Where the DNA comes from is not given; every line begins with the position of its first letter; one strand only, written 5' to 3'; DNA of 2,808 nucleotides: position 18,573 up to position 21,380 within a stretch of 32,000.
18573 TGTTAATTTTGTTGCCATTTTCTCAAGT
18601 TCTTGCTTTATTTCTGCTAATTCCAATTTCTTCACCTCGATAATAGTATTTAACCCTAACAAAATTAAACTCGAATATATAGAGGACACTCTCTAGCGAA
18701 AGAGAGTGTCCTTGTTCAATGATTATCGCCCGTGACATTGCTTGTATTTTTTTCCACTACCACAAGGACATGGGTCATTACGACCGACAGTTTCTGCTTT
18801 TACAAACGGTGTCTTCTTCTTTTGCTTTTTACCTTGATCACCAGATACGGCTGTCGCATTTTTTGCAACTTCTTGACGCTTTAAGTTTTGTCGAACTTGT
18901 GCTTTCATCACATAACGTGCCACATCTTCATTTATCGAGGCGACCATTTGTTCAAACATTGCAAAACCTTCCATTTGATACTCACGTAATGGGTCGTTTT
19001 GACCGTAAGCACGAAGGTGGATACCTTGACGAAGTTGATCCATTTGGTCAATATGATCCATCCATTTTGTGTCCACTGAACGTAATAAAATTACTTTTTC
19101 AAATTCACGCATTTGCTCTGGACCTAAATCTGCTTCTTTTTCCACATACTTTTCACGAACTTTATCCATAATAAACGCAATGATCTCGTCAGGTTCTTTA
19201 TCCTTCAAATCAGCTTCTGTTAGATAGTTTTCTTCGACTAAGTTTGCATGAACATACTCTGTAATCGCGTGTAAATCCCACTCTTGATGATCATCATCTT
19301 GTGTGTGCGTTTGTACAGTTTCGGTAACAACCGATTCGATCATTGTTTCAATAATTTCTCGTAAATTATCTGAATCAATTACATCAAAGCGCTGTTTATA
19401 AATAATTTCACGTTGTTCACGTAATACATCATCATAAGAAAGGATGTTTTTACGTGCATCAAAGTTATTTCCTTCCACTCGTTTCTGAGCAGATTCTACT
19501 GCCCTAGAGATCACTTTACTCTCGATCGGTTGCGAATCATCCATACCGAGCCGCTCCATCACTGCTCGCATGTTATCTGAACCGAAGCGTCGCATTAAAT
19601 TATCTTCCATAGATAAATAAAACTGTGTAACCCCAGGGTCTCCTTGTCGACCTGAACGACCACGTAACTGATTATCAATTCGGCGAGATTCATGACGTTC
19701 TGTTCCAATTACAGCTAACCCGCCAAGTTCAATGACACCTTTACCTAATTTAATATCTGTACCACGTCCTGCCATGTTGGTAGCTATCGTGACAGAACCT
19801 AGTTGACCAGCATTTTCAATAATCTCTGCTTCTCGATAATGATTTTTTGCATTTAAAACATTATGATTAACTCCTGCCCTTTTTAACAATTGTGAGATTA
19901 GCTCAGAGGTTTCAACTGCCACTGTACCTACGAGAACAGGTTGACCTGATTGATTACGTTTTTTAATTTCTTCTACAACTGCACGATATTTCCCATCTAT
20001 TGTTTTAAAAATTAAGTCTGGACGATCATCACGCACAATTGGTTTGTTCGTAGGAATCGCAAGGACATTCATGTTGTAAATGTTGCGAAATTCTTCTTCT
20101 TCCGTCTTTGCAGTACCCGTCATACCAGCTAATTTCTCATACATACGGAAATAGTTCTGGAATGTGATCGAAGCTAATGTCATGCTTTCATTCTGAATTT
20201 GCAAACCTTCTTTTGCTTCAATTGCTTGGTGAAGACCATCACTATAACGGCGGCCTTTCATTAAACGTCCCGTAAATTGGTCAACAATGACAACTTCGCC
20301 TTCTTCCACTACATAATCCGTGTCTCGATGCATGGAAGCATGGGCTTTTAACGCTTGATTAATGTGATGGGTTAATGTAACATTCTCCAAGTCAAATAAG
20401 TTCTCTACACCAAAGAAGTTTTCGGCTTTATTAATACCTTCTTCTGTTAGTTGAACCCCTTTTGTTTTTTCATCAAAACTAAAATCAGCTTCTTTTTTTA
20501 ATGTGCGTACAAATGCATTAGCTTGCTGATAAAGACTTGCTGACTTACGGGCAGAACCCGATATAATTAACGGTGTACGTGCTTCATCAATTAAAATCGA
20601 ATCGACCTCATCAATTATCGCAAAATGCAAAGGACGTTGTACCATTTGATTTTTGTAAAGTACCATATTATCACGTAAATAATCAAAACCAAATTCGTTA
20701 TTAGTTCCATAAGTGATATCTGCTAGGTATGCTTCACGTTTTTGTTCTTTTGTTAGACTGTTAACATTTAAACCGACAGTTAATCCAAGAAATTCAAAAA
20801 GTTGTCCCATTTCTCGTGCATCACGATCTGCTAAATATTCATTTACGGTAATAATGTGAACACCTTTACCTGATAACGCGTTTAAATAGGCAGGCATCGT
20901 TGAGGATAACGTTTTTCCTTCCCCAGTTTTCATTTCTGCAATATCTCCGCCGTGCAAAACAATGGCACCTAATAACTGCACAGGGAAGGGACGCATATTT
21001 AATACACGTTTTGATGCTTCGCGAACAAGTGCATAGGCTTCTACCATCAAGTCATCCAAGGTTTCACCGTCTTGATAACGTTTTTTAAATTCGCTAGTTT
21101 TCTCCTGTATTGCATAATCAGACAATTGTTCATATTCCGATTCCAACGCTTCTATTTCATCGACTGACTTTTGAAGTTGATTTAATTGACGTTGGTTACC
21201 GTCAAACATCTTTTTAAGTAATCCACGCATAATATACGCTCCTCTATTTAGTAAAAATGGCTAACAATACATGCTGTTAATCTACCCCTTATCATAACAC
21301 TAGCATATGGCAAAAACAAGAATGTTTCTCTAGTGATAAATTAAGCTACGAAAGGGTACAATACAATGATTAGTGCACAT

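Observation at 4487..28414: One modular ~180-nt intergenic repeat occurs seven times in 32 kb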

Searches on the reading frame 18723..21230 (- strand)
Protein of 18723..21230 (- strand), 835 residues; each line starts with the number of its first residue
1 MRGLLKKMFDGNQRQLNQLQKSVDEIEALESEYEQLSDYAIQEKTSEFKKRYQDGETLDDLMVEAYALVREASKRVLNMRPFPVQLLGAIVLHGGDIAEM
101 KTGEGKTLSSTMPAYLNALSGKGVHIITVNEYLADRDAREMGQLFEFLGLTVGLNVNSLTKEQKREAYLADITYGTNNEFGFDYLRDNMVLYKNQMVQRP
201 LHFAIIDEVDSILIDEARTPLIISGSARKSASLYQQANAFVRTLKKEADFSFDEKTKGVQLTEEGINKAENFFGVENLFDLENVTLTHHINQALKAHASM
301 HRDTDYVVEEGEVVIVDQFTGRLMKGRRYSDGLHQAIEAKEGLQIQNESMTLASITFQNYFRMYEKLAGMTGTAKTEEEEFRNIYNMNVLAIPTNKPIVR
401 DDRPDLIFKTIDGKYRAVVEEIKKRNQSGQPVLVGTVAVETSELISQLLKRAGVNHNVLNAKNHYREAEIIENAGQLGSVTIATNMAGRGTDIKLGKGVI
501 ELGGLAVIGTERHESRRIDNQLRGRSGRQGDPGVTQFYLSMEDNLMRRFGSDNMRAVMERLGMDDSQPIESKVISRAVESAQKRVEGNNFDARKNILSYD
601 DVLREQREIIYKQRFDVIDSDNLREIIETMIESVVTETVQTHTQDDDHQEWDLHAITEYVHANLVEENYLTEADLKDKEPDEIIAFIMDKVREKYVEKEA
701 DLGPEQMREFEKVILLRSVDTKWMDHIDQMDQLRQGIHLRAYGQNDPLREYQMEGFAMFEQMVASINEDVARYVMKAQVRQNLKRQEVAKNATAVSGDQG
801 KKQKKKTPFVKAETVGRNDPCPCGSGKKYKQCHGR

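Call 22: search_protein_families(library=ncbifam, proteins=[window:18723-21230:-], max_evalue=0.00001)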
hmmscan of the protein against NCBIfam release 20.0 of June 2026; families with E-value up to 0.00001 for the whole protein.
window:18723-21230:- (835 aa): 13 families
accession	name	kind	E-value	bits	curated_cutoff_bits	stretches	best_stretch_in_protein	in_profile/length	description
NF009538.1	PRK12904.1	equivalog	0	1192.8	814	2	5-496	2-491/814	preprotein translocase subunit SecA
TIGR00963.1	secA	equivalog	0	1126.7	800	2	26-496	1-473/787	preprotein translocase subunit SecA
NF006630.0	PRK09200.1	subfamily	0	1041.2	862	1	6-787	4-784/789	preprotein translocase subunit SecA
TIGR04397.1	SecA2_Bac_anthr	exception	5.2e-303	1007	1085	1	6-776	2-772/774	accessory Sec system translocase SecA2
NF009536.0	PRK12901.1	equivalog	2.1e-266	887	1493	3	287-700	491-899/1118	preprotein translocase subunit SecA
TIGR03714.1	secA2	equivalog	6.6e-263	874.5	930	1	12-766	2-761/762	accessory Sec system translocase SecA2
NF012136.0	SecA2_Lm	equivalog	4.7e-234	778.9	1100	1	15-763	10-754/776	accessory Sec system translocase SecA2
TIGR04221.1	SecA2_Mycobac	equivalog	1.9e-193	644.8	725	2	6-630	7-629/762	accessory Sec system translocase SecA2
NF004088.0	PRK05590.1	equivalog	2.2e-11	44.4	140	1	801-835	131-165/166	hypothetical protein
NF002592.0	PRK02250.1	equivalog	5.9e-10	39.5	158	1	752-834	88-167/167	hypothetical protein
NF007704.0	PRK10396.1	equivalog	1.9e-08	34.5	149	1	801-832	187-218/221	hypothetical protein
TIGR04102.1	SWIM_PBPRA1643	hypoth_equivalog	2.6e-08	34.2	68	1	803-833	77-107/108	PBPRA1643 family SWIM/SEC-C metal-binding motif protein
NF002449.0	PRK01617.1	equivalog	2.8e-07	31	141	1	814-835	133-154/154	hypothetical protein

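Call 24: find_related_loci(query=window:18723-21230:-, collection=genome_contigs, flank=10000)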
Query window:18723-21230:- (835 aa) in genome_contigs; peptide patterns used: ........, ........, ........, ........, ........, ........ (x = any residue, [..] = any of these).
600 stretches matched a pattern (row limit reached: there are more); 598 encode a relative of the query (tblastn E <= 1e-3); the best 80 are kept; 80 distinct loci.
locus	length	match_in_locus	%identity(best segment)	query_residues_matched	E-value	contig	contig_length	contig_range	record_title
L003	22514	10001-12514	78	1-835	0e+0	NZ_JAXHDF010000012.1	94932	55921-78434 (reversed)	Pseudogracilibacillus sp. SE30717A strain SE 30717-A 12, whole genome shotgun sequence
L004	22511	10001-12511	73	1-834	0e+0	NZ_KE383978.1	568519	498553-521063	Halalkalibacillus halophilus DSM 18494 G532DRAFT_scaffold00001.1, whole genome shotgun sequence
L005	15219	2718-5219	73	1-835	0e+0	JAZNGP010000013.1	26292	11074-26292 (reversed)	MAG: Bacillus sp. (in: firmicutes) isolate T1900044703_TS20190169.MAGScoT_cleanbin_000001 SGB_1803_k141_198064, whole ge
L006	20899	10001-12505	72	1-834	0e+0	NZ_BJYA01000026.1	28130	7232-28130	Alkalibacillus haloalkaliphilus strain NBRC 103110 sequence26, whole genome shotgun sequence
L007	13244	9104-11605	72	1-835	0e+0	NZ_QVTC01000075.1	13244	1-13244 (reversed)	Bacillus sp. V59.32b DSM-105191_1__paired__trimmed__paired__contig_75, whole genome shotgun sequence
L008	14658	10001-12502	72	1-834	0e+0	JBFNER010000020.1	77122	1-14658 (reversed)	MAG: Neobacillus sp. isolate AA13 NODE_235_length_77122_cov_14.423943, whole genome shotgun sequence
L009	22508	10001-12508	72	1-835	0e+0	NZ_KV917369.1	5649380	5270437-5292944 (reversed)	Priestia abyssalis strain DSM 25875 Scaffold1, whole genome shotgun sequence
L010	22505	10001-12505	71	1-835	0e+0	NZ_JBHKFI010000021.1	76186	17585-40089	Cytobacillus sp. Hz8 contig21, whole genome shotgun sequence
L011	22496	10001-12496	71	1-834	0e+0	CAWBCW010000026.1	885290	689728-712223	MAG: uncultured Bacillaceae bacterium isolate MFD02416.bin.3.269 genome assembly, contig: contig_7269, whole genome shot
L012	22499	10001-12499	71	1-834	0e+0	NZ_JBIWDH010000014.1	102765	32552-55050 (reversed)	Lysinibacillus sp. NPDC097231 NPDC097231_222_C3.ctg-0014, whole genome shotgun sequence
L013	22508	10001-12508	72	1-834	0e+0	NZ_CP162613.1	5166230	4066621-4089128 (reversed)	Niallia tiangongensis strain JL1B1071 chromosome, complete genome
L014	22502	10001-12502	73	1-834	0e+0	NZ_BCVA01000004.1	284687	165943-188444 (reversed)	Neobacillus niacini NBRC 15566, whole genome shotgun sequence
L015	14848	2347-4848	69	1-834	0e+0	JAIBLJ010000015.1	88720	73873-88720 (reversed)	Alkalihalobacillus sp. YIM B00296 Scaffold15, whole genome shotgun sequence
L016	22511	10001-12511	70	1-835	0e+0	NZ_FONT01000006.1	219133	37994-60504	Alteribacillus iranensis strain DSM 23995, whole genome shotgun sequence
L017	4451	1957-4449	69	1-832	0e+0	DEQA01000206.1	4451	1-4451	MAG TPA_asm: Planococcaceae bacterium UBA3378 UBA3378_contig_21466, whole genome shotgun sequence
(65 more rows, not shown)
